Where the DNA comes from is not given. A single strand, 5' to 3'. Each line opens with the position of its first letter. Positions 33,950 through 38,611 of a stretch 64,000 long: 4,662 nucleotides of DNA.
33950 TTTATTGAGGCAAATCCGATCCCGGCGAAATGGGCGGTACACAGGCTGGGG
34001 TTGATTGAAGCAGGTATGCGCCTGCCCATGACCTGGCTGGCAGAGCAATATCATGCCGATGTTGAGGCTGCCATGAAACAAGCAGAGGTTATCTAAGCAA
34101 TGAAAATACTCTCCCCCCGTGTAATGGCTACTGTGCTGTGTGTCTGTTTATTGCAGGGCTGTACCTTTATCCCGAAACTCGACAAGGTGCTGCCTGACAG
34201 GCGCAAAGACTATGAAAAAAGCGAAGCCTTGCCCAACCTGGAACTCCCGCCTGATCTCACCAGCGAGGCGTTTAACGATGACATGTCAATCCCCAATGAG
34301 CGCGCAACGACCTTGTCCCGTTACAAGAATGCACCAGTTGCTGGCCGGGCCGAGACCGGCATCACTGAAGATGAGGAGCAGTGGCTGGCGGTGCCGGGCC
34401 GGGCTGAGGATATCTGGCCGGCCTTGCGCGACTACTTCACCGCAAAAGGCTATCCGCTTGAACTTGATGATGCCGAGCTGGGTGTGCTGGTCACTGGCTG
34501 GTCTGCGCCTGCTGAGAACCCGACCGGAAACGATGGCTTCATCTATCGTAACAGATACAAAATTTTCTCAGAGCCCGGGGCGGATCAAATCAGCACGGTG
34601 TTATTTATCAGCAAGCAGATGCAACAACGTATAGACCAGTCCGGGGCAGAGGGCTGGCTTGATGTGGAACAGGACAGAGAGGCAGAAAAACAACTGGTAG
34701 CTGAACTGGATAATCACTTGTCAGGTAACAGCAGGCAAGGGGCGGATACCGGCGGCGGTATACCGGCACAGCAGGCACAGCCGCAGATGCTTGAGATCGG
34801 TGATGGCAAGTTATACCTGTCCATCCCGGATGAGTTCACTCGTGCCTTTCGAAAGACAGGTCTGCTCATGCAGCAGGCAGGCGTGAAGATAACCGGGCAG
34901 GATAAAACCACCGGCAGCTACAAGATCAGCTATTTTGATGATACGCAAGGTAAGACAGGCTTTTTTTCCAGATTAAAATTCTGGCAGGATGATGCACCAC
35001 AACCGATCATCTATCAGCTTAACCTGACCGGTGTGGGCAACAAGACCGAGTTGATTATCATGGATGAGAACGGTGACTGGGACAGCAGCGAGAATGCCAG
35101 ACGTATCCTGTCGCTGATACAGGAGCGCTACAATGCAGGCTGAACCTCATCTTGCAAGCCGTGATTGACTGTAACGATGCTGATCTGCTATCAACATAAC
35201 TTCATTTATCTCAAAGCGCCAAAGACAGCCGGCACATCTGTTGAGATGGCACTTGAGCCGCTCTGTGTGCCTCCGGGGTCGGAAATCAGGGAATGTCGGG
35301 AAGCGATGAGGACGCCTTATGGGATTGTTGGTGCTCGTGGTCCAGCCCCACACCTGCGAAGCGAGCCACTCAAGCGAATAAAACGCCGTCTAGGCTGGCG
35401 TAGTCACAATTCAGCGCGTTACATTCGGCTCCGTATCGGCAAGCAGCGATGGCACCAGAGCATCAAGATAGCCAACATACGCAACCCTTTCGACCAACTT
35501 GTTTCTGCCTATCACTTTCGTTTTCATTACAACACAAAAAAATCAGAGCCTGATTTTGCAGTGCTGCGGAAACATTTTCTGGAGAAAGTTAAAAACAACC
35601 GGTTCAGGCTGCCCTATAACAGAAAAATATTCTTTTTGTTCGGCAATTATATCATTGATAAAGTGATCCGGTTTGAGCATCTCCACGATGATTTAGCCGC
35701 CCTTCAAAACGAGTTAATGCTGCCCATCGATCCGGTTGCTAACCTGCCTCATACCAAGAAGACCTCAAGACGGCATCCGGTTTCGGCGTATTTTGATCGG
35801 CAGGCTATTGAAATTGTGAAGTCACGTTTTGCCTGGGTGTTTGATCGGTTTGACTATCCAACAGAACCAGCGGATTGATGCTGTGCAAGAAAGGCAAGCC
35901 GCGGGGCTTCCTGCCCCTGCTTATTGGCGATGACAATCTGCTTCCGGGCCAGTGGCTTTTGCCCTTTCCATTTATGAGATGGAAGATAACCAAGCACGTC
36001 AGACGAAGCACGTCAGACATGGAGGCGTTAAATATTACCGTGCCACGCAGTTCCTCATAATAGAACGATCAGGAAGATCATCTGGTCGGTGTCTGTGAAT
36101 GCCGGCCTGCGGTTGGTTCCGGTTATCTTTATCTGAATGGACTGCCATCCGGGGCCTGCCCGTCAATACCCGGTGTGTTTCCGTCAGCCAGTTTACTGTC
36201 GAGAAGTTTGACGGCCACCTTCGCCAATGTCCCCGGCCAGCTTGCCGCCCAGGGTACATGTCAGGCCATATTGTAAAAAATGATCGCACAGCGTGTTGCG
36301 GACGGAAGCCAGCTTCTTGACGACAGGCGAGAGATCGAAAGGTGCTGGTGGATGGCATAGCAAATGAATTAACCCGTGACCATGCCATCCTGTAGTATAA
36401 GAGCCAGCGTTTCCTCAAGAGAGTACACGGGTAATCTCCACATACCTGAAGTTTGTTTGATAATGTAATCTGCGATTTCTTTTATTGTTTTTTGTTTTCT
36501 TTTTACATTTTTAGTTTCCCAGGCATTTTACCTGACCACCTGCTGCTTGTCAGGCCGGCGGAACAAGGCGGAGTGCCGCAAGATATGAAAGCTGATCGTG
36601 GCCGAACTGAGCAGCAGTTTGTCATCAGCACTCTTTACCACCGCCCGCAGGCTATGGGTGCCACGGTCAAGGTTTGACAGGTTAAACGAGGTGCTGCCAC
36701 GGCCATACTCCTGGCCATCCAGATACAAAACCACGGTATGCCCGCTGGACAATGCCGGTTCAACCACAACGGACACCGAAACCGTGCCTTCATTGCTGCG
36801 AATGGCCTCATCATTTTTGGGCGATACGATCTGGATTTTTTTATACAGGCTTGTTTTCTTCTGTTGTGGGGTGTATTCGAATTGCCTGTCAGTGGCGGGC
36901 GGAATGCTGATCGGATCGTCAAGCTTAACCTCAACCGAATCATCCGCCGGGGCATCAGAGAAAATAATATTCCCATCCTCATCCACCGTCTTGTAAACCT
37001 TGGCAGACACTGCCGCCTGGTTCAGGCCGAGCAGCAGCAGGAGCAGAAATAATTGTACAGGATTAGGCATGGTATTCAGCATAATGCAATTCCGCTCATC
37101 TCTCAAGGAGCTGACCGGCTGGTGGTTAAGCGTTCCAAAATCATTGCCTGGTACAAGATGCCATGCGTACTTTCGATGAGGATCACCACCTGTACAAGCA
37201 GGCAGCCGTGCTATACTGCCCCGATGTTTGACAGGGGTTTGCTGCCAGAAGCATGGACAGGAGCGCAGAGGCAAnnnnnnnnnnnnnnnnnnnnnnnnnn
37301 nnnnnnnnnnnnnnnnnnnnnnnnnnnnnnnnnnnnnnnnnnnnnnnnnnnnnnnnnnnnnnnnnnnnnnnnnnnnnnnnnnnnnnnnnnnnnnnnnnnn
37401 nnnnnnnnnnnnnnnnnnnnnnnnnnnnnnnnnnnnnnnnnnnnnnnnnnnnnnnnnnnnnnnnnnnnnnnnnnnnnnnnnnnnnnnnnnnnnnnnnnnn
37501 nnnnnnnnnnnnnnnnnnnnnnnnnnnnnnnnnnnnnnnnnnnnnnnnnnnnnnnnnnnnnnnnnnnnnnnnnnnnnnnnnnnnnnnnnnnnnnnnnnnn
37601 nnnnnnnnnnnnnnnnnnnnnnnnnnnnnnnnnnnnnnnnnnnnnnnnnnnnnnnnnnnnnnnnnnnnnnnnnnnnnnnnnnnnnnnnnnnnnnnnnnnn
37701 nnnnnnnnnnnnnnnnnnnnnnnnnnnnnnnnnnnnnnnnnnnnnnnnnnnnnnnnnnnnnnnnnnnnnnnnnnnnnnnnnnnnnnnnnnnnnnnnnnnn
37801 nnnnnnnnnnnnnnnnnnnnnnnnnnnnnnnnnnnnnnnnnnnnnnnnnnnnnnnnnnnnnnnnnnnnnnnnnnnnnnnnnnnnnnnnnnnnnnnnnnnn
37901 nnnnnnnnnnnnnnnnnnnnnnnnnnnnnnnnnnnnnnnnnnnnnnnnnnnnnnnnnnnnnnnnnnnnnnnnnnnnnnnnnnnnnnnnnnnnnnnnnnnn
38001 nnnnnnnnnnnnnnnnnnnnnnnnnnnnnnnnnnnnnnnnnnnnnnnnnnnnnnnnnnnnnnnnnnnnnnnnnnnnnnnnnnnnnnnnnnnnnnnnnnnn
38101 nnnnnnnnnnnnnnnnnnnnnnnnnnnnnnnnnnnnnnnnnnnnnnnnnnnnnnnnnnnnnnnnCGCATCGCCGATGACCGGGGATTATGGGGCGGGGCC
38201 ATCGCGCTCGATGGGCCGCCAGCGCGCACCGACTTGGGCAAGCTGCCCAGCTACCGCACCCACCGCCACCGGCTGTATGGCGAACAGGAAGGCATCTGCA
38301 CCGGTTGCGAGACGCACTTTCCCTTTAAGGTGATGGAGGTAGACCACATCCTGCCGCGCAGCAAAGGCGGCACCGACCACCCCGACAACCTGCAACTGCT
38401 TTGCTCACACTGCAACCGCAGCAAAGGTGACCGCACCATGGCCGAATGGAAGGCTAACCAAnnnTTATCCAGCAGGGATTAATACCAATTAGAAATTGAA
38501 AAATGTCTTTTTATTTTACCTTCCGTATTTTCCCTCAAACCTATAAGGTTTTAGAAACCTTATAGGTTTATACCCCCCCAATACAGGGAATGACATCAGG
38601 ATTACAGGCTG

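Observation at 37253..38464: Solitary GC-rich gene encoding a DNA methyltransferase fused to an HNH nuclease domain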

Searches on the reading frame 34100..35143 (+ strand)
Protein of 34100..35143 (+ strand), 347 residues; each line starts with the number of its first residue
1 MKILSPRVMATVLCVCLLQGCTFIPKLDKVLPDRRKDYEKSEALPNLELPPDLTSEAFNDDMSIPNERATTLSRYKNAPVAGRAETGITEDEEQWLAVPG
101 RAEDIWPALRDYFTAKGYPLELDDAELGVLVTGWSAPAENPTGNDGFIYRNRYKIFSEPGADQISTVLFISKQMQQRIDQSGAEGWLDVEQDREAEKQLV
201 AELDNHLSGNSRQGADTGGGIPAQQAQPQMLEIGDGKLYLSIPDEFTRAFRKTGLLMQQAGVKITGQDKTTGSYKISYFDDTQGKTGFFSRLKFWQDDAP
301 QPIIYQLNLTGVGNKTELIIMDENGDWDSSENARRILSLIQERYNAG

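Call 3: search_protein_families(library=pfam, proteins=[window:34100-35143:+], max_evalue=0.01)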
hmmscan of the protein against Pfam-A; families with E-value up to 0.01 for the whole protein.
window:34100-35143:+ (347 aa): 1 family
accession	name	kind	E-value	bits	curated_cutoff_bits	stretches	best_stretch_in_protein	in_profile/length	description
PF06804.17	Lipoprotein_18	-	7.4e-23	81.4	25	1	37-341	1-320/323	NlpB/DapX lipoprotein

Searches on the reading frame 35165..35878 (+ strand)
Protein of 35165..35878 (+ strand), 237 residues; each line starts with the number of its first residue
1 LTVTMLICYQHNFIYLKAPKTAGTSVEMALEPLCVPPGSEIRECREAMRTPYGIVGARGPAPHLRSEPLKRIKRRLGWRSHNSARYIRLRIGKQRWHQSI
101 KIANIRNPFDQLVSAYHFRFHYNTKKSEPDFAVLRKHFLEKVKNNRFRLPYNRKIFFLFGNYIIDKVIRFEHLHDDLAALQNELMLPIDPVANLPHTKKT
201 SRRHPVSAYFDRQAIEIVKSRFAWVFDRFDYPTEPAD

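Call 3: search_protein_families(library=pfam, proteins=[window:35165-35878:+], max_evalue=0.01)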
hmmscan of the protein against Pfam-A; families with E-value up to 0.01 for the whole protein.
window:35165-35878:+ (237 aa): 1 family
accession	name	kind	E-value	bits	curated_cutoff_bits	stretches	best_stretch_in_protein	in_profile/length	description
PF03567.20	Sulfotransfer_2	-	1e-07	32.8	22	1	5-146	3-121/252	Sulfotransferase family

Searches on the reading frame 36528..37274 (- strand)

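Call 3: search_protein_families(library=pfam, proteins=[window:36528-37274:-], max_evalue=0.01)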
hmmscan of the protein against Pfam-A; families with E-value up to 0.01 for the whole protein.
window:36528-37274:- (248 aa): 3 families
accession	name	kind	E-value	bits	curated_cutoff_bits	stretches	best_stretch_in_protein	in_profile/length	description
PF13511.11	DUF4124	-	5.4e-08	33.4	22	1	79-130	3-54/56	Domain of unknown function (DUF4124)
PF17957.7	Big_7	-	0.00011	23.2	24.1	1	147-211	3-70/70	Bacterial Ig domain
PF06832.18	BiPBP_C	-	0.007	16.7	26.8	0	141-212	6-79/90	Penicillin-Binding Protein C-terminus Family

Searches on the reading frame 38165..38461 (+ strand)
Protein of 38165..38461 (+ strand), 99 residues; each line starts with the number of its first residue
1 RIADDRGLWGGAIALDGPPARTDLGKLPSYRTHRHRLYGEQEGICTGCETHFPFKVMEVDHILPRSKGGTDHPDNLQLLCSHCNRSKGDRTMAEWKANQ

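Call 61: search_protein_representatives(protein=window:38165-38461:+)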
Query: 99 residues. Proteins with E-value up to 0.001 (for the whole library): 29090; up to 1e-10: 898; up to 1e-30: 17. The best 150 are listed.
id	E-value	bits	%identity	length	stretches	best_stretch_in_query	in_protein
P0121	5.6e-52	190.7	83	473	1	1-98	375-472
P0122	2.0e-50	185.7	83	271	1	3-97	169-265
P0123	2.7e-49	182.0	80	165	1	1-97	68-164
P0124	4.0e-47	175.0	78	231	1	1-99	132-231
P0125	1.6e-45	169.9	80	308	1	1-94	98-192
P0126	1.1e-44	167.3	71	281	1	1-97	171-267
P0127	4.0e-44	165.4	76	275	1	10-98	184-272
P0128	5.2e-43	161.8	75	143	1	9-99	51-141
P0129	1.9e-41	156.8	74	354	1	7-97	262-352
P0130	3.2e-39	149.6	82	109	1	24-97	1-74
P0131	5.9e-36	139.1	84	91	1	31-97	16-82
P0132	1.2e-35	138.1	77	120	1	20-90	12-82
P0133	6.2e-35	135.8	63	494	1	1-97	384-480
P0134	1.6e-34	134.5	72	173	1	12-94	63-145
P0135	4.5e-32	126.6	65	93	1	3-93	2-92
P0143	2.2e-28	114.8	58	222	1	16-94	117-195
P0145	4.6e-28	113.7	61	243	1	16-97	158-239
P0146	5.0e-28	113.6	58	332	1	1-93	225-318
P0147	7.7e-28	113.0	58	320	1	1-96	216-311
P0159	7.8e-27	109.8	62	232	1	19-94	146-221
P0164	2.7e-26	108.0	58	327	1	5-94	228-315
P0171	2.1e-25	105.2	58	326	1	7-97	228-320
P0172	2.3e-25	105.1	51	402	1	4-95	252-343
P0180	8.0e-25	103.3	61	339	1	18-97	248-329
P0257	8.3e-21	90.4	51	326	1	4-92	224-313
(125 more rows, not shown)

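Call 63: search_protein_families(library=pfam, proteins=[P0146, P0147, P0164, P0171, P0257, P0143, P0145, P0159, P0180, P0172], max_evalue=0.001)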
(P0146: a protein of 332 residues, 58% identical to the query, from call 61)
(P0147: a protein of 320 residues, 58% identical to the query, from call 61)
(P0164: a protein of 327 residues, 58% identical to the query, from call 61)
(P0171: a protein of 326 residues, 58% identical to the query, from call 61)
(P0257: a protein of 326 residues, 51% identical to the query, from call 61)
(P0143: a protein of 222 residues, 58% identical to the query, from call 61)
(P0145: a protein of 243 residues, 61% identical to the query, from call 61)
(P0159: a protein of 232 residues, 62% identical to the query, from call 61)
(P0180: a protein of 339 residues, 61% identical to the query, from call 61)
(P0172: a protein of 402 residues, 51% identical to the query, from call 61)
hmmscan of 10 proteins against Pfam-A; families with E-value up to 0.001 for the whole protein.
P0146 (332 aa): 4 families
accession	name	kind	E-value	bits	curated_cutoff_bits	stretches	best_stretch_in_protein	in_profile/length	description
PF01555.25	N6_N4_Mtase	-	1.8e-23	84.1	26.7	1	139-218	134-215/221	DNA methylase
PF01844.29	HNH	-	5.7e-12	46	21.4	1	270-315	1-47/47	HNH endonuclease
PF14279.12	HNH_5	-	2.2e-11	43.9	27.5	1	270-320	1-51/56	HNH endonuclease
PF02945.21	Endonuclease_7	-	0.00047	20.4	23.6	1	258-321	14-73/82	Recombination endonuclease VII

P0147 (320 aa): 5 families
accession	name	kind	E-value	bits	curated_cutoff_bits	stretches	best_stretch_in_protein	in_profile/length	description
PF01555.25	N6_N4_Mtase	-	3.3e-40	138.8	26.7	1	14-214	26-220/221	DNA methylase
PF01844.29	HNH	-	1.1e-13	51.5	21.4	1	260-305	1-47/47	HNH endonuclease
PF14279.12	HNH_5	-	3.9e-11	43.1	27.5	1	260-310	1-51/56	HNH endonuclease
PF13847.12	Methyltransf_31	-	0.00025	21.2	27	0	174-221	2-51/145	Methyltransferase domain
PF02945.21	Endonuclease_7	-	0.00052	20.3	23.6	1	248-304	14-65/82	Recombination endonuclease VII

P0164 (327 aa): 4 families
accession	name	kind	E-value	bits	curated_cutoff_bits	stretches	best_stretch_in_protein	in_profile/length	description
PF01555.25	N6_N4_Mtase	-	3.8e-16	60.1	26.7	1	30-196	1-123/221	DNA methylase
PF01844.29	HNH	-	2.3e-14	53.7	21.4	1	266-310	1-46/47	HNH endonuclease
PF14279.12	HNH_5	-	6.2e-13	48.9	27.5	1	266-318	1-53/56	HNH endonuclease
PF13395.12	HNH_4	-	0.00093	19.5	22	0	277-312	17-52/54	HNH endonuclease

P0171 (326 aa): 4 families
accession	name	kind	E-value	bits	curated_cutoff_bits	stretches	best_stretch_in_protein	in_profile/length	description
PF01555.25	N6_N4_Mtase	-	3.1e-43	148.7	26.7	1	15-218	28-218/221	DNA methylase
PF01844.29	HNH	-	4.9e-12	46.2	21.4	1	268-313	1-47/47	HNH endonuclease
PF14279.12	HNH_5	-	5.8e-10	39.4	27.5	1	268-317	1-50/56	HNH endonuclease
PF02945.21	Endonuclease_7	-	2.1e-05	24.7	23.6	1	251-313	8-66/82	Recombination endonuclease VII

P0257 (326 aa): 5 families
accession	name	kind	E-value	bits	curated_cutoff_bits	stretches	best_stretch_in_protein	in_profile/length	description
PF01555.25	N6_N4_Mtase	-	2.6e-22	80.3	26.7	1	69-212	144-220/221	DNA methylase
PF01844.29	HNH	-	1e-13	51.6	21.4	1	266-311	1-47/47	HNH endonuclease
PF14279.12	HNH_5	-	1.7e-12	47.5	27.5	1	266-317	1-52/56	HNH endonuclease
PF13395.12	HNH_4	-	4.3e-06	27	22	1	276-311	16-51/54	HNH endonuclease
PF02945.21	Endonuclease_7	-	0.00092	19.5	23.6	0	252-310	12-65/82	Recombination endonuclease VII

P0143 (222 aa): 3 families
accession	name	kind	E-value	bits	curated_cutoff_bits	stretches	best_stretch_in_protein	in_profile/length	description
PF14279.12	HNH_5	-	2.3e-13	50.3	27.5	1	146-199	1-54/56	HNH endonuclease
PF01844.29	HNH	-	2.1e-12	47.4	21.4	1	146-190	1-46/47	HNH endonuclease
PF01555.25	N6_N4_Mtase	-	0.00042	20.8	26.7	0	76-98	197-219/221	DNA methylase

P0145 (243 aa): 5 families
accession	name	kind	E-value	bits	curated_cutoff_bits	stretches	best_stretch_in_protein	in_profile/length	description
PF01555.25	N6_N4_Mtase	-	7.3e-18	65.8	26.7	1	37-135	132-221/221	DNA methylase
PF01844.29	HNH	-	3.1e-12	46.9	21.4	1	187-231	1-46/47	HNH endonuclease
PF14279.12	HNH_5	-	2.6e-10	40.5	27.5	1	187-239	1-53/56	HNH endonuclease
PF02945.21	Endonuclease_7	-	4.7e-05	23.6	23.6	1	175-237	14-72/82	Recombination endonuclease VII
PF13395.12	HNH_4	-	0.00037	20.8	22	1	201-233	20-52/54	HNH endonuclease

P0159 (232 aa): 5 families
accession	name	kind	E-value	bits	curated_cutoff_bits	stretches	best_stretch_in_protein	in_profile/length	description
PF01555.25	N6_N4_Mtase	-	6.3e-22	79.1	26.7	1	27-110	132-212/221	DNA methylase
PF01844.29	HNH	-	5.4e-15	55.7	21.4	1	172-215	1-45/47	HNH endonuclease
PF14279.12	HNH_5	-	6.7e-14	52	27.5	1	172-221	1-50/56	HNH endonuclease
PF02945.21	Endonuclease_7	-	1.2e-05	25.5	23.6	1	159-223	13-73/82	Recombination endonuclease VII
PF13395.12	HNH_4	-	4.8e-05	23.7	22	1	182-215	16-49/54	HNH endonuclease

P0180 (339 aa): 4 families
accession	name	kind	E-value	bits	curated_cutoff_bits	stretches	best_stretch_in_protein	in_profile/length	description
PF01555.25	N6_N4_Mtase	-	2.7e-28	99.9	26.7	1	7-227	61-218/221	DNA methylase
PF14279.12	HNH_5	-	1.4e-17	63.8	27.5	1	277-330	1-54/56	HNH endonuclease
PF01844.29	HNH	-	1.4e-14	54.4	21.4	1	277-322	1-47/47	HNH endonuclease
PF13395.12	HNH_4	-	5.6e-06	26.7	22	1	286-323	15-52/54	HNH endonuclease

P0172 (402 aa): 3 families
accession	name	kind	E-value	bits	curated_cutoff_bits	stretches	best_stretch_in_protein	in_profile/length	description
PF01555.25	N6_N4_Mtase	-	3.7e-21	76.5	26.7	1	162-243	133-216/221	DNA methylase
PF14279.12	HNH_5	-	5.2e-12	45.9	27.5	1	293-347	1-55/56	HNH endonuclease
PF01844.29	HNH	-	6.8e-12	45.8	21.4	1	293-337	1-46/47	HNH endonuclease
